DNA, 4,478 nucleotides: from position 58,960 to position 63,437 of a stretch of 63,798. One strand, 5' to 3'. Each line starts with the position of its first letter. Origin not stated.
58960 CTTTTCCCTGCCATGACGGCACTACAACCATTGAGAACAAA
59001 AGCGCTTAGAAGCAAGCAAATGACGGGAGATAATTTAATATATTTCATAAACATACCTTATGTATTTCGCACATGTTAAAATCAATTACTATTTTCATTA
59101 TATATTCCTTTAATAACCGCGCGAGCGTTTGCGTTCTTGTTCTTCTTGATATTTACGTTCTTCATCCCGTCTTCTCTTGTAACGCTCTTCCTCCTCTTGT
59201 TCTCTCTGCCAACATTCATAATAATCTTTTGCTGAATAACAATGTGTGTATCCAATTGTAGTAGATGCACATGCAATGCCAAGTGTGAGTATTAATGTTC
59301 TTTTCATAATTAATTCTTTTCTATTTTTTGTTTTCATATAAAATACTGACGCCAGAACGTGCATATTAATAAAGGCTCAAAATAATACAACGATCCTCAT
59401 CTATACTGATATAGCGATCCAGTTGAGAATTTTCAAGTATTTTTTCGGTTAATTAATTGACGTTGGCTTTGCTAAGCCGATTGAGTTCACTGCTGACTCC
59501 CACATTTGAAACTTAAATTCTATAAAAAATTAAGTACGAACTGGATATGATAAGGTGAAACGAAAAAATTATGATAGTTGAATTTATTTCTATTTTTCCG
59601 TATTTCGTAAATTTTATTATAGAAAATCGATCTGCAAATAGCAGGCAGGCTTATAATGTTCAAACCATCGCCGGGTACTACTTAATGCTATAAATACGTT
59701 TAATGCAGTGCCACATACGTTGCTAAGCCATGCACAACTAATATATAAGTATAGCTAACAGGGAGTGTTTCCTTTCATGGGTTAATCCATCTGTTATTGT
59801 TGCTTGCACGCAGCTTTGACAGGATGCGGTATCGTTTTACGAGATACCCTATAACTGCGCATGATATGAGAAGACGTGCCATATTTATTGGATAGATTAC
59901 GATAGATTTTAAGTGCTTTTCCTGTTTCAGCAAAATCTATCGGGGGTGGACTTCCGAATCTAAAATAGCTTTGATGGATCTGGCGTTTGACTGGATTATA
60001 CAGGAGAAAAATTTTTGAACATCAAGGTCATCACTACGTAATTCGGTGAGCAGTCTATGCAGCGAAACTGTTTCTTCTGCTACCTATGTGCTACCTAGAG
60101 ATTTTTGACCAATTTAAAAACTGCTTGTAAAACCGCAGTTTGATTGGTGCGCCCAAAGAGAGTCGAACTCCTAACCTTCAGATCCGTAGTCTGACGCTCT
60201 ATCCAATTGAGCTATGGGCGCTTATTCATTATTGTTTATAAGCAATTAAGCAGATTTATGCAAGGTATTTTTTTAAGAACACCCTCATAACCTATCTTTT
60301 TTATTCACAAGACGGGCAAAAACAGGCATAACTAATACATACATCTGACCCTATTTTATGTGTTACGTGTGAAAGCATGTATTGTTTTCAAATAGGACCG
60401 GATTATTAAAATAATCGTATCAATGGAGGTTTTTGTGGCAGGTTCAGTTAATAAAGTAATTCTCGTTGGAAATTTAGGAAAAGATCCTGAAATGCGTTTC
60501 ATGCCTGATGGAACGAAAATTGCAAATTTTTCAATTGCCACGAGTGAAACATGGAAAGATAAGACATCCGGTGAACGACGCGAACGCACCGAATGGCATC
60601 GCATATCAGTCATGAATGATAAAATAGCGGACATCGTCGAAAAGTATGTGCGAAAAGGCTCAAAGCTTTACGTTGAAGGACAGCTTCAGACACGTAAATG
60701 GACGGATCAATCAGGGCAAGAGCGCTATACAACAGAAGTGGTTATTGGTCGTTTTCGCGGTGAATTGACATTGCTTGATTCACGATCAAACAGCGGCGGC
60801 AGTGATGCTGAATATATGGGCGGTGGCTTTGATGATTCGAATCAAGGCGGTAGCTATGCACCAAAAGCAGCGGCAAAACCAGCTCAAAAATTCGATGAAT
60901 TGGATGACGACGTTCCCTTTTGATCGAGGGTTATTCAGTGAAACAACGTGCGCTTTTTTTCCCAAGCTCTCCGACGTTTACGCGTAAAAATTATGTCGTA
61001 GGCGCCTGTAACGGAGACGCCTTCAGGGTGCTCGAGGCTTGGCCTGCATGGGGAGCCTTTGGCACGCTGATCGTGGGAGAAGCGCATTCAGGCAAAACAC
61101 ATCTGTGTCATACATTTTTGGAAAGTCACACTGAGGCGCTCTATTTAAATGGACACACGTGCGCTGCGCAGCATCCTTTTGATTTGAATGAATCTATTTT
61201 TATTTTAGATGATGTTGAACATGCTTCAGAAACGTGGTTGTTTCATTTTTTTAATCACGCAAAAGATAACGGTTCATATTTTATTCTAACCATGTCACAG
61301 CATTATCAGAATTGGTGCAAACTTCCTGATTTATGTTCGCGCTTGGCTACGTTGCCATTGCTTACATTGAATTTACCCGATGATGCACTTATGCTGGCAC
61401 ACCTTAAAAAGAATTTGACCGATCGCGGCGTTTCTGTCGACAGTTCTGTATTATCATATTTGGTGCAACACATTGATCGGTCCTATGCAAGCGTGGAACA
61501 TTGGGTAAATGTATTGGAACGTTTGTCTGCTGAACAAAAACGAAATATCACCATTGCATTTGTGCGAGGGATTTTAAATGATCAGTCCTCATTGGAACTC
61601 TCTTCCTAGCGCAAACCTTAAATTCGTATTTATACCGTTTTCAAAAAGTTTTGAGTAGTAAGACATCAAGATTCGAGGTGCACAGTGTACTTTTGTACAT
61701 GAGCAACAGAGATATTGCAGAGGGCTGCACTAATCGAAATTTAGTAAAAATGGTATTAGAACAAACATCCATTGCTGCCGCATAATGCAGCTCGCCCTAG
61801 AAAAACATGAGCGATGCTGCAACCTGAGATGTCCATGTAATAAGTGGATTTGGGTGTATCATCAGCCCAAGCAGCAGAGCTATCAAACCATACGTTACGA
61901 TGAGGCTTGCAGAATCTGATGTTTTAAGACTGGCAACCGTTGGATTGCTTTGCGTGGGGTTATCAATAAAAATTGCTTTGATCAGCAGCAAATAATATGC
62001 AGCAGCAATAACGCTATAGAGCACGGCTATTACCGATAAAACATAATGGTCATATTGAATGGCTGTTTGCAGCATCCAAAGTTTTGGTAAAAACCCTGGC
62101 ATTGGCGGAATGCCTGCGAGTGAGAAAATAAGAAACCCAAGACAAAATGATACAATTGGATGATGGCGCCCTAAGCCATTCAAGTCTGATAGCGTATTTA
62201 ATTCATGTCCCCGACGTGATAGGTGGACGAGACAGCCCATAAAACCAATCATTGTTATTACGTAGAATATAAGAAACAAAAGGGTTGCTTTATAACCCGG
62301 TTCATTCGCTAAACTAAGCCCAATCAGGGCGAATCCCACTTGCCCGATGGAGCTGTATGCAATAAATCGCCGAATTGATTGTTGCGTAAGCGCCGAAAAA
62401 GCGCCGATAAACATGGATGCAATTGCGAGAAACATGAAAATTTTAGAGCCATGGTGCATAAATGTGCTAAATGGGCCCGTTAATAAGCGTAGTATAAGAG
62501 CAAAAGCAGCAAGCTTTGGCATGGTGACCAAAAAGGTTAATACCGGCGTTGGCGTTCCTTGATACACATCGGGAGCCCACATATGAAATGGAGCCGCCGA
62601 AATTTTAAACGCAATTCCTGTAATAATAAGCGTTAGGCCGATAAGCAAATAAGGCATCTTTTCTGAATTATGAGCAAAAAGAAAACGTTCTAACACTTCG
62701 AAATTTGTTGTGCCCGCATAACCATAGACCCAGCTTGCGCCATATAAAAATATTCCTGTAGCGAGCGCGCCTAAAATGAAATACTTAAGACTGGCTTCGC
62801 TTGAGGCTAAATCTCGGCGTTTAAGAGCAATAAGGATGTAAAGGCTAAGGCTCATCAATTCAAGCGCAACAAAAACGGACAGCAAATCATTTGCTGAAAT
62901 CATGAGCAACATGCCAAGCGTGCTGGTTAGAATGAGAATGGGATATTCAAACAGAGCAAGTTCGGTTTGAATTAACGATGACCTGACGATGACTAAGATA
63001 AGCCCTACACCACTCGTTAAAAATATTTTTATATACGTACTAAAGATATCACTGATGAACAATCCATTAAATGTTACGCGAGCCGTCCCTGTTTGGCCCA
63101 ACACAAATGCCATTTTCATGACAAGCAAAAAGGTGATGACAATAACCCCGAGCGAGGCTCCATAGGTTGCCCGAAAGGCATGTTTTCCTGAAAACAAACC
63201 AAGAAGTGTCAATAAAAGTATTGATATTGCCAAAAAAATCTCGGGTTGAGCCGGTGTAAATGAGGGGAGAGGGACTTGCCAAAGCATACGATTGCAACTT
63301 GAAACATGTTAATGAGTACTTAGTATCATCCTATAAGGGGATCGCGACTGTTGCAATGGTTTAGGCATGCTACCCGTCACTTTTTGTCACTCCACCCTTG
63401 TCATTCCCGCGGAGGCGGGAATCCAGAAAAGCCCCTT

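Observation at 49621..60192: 10.6-kb integrative element in tRNA-Arg(ACG) with perfect 48-bp att repeats; satellite-like gene set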

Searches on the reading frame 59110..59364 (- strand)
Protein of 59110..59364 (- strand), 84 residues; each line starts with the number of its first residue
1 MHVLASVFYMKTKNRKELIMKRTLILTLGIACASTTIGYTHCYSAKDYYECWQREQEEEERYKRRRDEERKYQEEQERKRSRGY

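Call 7: search_protein_families(library=pfam, proteins=[window:59110-59364:-], max_evalue=0.01)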
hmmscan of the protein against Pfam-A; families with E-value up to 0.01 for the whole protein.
window:59110-59364:- (84 aa): 0 families

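Call 16: search_protein_families(library=phrogs, proteins=[window:59110-59364:-], max_evalue=0.01)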
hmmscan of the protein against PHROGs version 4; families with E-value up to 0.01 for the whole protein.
window:59110-59364:- (84 aa): 0 families

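Call 54: search_protein_families(library=padloc, proteins=[window:59110-59364:-], max_evalue=0.01)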
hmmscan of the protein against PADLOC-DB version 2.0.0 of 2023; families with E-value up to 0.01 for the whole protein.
window:59110-59364:- (84 aa): 0 families

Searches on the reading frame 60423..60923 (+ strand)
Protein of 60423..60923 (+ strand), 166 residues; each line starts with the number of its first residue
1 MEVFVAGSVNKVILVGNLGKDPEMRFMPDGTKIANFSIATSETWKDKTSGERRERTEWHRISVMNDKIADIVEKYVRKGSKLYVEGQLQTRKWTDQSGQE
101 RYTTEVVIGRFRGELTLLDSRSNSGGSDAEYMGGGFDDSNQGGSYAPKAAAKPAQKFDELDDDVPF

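Call 7: search_protein_families(library=pfam, proteins=[window:60423-60923:+], max_evalue=0.01)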
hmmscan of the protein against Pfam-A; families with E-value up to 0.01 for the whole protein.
window:60423-60923:+ (166 aa): 1 family
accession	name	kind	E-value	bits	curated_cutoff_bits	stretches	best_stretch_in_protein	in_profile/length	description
PF00436.31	SSB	-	1.8e-37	128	26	1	9-110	1-100/104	Single-strand binding protein family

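Call 8: find_encoding_contigs(protein=window:60423-60923:+, flank=10000, max_places=10)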
Protein window:60423-60923:+ (166 aa): no gene with exactly this product is on record in the collection.

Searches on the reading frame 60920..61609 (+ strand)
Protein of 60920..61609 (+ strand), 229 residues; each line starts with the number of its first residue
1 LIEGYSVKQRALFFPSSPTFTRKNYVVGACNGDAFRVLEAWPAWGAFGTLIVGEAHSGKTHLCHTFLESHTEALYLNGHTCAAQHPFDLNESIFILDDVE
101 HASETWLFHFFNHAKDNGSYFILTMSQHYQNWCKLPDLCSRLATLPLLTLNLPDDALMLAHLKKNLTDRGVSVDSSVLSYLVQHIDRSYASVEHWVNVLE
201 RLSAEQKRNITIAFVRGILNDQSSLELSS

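Call 7: search_protein_families(library=pfam, proteins=[window:60920-61609:+], max_evalue=0.01)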
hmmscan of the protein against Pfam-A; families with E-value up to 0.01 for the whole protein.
window:60920-61609:+ (229 aa): 2 families
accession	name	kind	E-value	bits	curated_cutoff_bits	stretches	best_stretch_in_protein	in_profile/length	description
PF22688.2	Hda_lid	-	8.1e-10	39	27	1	158-219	4-65/65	Hda, lid domain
PF13401.12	AAA_22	-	0.00076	20.2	27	0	49-73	8-32/130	AAA domain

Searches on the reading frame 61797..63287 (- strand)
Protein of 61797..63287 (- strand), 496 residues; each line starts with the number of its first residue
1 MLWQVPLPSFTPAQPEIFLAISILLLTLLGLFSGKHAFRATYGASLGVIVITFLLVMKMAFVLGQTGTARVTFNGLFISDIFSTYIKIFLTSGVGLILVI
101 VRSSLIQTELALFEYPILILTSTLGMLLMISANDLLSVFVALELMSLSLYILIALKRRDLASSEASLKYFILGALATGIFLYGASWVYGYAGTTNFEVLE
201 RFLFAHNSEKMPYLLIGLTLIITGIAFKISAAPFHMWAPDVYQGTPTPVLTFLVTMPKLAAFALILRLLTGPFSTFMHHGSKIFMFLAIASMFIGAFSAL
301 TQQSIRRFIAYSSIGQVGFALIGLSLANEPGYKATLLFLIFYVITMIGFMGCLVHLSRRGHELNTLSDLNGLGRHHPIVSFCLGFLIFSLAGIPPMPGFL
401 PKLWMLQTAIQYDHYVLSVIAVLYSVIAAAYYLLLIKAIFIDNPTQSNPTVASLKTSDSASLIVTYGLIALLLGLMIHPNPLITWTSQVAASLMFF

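Call 7: search_protein_families(library=pfam, proteins=[window:61797-63287:-], max_evalue=0.01)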
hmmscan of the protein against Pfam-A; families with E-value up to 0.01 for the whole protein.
window:61797-63287:- (496 aa): 2 families
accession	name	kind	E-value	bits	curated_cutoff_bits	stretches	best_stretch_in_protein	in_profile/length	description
PF00361.26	Proton_antipo_M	-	2.7e-73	247.2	21.5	1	132-427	1-293/294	NADH:quinone oxidoreductase/Mrp antiporter, TM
PF00420.29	Oxidored_q2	-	0.00098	19.3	26.1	1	118-181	6-72/95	NADH-ubiquinone/plastoquinone oxidoreductase chain 4L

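Call 14: find_encoding_contigs(protein=window:61797-63287:-, flank=10000, max_places=10)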
Protein window:61797-63287:- (496 aa): 1 contig read that carries it; 1 place shown.
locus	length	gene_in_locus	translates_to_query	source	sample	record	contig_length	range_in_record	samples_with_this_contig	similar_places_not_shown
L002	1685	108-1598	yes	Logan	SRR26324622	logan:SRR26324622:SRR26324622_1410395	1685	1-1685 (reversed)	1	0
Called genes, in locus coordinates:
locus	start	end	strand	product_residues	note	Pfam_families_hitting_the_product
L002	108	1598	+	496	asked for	PF00361:Proton_antipo_M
